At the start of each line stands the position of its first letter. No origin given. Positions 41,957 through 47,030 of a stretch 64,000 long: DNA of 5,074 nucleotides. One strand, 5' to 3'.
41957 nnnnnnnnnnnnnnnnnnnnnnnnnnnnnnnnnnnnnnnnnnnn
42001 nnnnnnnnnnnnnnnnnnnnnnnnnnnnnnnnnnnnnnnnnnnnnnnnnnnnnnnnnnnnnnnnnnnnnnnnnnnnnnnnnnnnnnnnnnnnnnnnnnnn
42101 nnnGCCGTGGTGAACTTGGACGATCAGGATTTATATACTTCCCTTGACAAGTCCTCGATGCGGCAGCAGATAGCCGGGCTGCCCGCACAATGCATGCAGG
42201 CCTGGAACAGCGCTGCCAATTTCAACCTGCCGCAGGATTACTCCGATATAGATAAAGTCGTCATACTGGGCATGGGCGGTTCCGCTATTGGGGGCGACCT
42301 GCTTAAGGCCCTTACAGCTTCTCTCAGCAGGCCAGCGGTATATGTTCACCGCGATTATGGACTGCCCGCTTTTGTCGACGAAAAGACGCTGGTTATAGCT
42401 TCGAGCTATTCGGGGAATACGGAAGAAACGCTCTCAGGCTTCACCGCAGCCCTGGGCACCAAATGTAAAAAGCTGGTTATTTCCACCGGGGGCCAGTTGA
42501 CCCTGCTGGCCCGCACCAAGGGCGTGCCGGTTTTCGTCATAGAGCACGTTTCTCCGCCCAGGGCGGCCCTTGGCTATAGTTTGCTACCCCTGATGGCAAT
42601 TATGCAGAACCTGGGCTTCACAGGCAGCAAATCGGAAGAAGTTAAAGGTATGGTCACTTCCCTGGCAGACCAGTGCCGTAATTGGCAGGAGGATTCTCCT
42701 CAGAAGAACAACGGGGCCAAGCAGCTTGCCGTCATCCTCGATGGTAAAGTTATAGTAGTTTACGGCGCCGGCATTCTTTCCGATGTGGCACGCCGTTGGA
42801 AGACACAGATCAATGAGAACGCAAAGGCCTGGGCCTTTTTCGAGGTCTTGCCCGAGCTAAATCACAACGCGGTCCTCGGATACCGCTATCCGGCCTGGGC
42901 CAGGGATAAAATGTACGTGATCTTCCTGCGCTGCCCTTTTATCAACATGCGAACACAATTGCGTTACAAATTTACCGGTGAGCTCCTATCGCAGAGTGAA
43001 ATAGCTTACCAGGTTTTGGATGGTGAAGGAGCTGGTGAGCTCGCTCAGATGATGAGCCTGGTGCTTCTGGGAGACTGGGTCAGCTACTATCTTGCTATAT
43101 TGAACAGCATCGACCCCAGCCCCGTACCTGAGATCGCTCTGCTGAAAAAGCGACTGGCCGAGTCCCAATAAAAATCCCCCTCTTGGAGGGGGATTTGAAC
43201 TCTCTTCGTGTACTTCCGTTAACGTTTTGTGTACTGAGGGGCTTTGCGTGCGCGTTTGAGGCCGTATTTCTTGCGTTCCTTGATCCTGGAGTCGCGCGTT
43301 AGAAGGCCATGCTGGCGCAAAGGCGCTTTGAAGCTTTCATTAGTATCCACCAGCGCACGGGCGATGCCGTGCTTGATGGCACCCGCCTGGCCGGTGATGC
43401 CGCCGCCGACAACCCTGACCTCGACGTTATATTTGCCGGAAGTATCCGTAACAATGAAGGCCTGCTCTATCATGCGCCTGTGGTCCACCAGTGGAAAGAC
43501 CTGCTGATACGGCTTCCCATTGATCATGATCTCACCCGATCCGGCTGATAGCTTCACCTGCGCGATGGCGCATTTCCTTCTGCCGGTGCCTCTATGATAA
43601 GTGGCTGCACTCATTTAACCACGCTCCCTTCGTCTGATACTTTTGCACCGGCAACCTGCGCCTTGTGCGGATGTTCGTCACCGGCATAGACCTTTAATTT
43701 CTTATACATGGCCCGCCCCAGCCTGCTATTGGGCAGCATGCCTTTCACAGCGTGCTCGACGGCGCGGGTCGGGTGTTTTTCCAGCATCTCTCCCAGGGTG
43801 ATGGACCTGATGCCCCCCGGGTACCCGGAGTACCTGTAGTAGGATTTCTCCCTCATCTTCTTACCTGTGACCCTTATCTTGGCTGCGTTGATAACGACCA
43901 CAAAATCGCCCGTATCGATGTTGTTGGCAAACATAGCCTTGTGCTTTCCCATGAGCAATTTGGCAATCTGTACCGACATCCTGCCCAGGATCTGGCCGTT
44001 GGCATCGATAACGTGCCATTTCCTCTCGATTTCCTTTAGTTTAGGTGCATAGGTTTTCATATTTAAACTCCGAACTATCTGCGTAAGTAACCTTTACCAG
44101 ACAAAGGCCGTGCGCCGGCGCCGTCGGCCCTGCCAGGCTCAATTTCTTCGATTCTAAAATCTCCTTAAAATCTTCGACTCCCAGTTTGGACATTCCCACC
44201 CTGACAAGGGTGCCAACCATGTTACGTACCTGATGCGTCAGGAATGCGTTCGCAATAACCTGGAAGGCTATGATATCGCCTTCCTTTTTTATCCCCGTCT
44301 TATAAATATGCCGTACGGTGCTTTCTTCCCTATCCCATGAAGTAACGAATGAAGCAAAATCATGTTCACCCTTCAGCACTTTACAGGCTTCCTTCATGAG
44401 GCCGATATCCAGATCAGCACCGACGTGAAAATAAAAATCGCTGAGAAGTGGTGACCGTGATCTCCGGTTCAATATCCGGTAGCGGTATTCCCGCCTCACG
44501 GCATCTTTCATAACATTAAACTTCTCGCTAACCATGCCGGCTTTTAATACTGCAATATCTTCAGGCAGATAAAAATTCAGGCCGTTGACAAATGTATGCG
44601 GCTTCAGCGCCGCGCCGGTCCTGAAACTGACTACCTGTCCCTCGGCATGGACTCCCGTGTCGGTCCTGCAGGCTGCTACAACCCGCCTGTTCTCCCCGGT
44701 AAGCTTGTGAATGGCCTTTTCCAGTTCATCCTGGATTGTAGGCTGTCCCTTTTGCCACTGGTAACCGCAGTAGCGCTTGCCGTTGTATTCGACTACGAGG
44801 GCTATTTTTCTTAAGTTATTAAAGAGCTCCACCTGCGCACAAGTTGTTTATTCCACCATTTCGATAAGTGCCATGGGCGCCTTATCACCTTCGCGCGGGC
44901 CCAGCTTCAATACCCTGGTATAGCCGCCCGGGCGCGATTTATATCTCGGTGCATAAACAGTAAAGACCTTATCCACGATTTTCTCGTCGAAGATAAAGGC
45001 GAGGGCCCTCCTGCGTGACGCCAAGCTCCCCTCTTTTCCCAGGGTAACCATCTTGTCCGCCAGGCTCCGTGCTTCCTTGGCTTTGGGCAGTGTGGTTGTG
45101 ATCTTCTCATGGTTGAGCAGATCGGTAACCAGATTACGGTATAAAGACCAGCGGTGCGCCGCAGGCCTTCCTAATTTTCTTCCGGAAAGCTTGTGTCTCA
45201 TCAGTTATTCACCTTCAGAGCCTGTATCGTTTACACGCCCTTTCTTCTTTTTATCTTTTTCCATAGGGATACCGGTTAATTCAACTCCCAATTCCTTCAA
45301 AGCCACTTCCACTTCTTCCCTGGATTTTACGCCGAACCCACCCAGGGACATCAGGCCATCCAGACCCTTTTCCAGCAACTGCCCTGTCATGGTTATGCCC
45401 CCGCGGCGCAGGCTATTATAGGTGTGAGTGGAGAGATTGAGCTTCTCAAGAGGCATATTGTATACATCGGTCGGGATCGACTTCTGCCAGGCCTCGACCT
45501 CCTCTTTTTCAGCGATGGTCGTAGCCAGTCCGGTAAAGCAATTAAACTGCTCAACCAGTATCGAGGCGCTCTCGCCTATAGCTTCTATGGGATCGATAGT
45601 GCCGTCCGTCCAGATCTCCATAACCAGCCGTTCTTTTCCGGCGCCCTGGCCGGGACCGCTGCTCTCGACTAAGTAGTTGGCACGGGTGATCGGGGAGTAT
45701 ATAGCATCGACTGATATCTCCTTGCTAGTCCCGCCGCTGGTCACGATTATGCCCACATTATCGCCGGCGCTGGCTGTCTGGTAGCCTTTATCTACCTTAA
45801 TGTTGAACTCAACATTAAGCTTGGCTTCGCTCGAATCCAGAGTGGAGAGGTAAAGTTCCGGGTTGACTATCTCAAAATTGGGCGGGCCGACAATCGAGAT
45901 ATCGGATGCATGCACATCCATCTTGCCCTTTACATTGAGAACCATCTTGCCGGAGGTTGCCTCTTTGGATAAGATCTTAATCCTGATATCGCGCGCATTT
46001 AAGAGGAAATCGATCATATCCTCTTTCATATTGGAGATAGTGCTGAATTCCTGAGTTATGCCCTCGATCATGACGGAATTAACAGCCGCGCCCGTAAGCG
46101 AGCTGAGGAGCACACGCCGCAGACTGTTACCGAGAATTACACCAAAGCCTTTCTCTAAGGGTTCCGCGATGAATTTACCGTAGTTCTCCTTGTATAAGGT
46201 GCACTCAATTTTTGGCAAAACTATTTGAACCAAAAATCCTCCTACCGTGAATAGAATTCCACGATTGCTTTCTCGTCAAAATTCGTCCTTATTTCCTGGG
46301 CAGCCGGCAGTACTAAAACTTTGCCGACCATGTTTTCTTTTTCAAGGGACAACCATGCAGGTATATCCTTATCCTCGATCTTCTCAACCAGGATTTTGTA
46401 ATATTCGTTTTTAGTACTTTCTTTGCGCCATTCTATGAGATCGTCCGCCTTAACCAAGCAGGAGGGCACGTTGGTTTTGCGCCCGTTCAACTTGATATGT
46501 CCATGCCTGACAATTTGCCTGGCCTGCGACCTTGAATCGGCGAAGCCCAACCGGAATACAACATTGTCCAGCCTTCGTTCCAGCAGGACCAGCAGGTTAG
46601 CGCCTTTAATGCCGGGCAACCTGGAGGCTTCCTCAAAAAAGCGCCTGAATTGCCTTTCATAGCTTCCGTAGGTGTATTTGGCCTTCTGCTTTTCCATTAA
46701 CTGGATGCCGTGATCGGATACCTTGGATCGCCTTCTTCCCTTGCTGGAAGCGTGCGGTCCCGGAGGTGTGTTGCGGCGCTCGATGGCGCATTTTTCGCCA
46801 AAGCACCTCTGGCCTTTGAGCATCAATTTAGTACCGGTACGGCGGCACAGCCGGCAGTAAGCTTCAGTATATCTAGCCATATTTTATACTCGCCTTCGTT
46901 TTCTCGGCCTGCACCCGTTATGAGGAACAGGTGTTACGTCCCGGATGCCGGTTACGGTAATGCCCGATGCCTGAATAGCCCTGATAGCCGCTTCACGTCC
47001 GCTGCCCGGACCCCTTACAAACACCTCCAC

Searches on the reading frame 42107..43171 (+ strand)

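Call 59: search_protein_families(library=pfam, proteins=[window:42107-43171:+], max_evalue=1e-8)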
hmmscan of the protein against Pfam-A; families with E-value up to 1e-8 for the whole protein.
window:42107-43171:+ (354 aa): 1 family
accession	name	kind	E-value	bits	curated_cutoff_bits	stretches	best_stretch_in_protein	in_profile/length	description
PF10432.14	bact-PGI_C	-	2.2e-45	154.7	24.5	1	201-350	2-151/151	Bacterial phospho-glucose isomerase C-terminal SIS domain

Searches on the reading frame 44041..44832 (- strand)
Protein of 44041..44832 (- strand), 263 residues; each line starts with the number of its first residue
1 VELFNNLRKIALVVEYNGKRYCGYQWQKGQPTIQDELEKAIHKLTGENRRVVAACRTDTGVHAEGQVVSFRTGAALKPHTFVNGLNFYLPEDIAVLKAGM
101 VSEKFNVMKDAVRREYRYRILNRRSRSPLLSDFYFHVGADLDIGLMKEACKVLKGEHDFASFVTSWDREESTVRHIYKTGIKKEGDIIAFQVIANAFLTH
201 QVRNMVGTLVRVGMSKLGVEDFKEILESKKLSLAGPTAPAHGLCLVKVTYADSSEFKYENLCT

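Call 83: search_protein_families(library=pfam, proteins=[window:44041-44832:-], max_evalue=0.000001)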
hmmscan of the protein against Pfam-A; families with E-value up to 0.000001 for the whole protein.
window:44041-44832:- (263 aa): 1 family
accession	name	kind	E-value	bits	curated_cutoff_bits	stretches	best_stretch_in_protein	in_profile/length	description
PF01416.25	PseudoU_synth_1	-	2.4e-36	124.9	23.3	1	149-250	1-107/108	tRNA pseudouridine synthase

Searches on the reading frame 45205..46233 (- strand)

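Call 83: search_protein_families(library=pfam, proteins=[window:45205-46233:-], max_evalue=0.000001)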
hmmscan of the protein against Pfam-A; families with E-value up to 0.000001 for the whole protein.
window:45205-46233:- (342 aa): 3 families
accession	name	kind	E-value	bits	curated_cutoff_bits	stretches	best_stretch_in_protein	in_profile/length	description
PF01000.31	RNA_pol_A_bac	-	5.3e-20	72.2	33.9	1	54-180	1-119/119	RNA polymerase Rpb3/RpoA insert domain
PF01193.29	RNA_pol_L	-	7.5e-20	70.9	24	1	24-230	1-74/74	RNA polymerase Rpb3/Rpb11 dimerisation domain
PF03118.21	RNA_pol_A_CTD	-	1.6e-11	44.2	23.8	1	256-314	9-67/67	Bacterial RNA polymerase, alpha chain C terminal domain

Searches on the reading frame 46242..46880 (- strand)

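Call 83: search_protein_families(library=pfam, proteins=[window:46242-46880:-], max_evalue=0.000001)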
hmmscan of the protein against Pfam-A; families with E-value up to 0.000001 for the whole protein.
window:46242-46880:- (212 aa): 2 families
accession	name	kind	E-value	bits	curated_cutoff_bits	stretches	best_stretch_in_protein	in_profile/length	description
PF00163.24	Ribosomal_S4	-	5e-28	98.1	23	1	3-101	1-95/95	Ribosomal protein S4/S9 N-terminal domain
PF01479.30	S4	-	4.5e-17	61.9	22.8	1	102-149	1-48/48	S4 domain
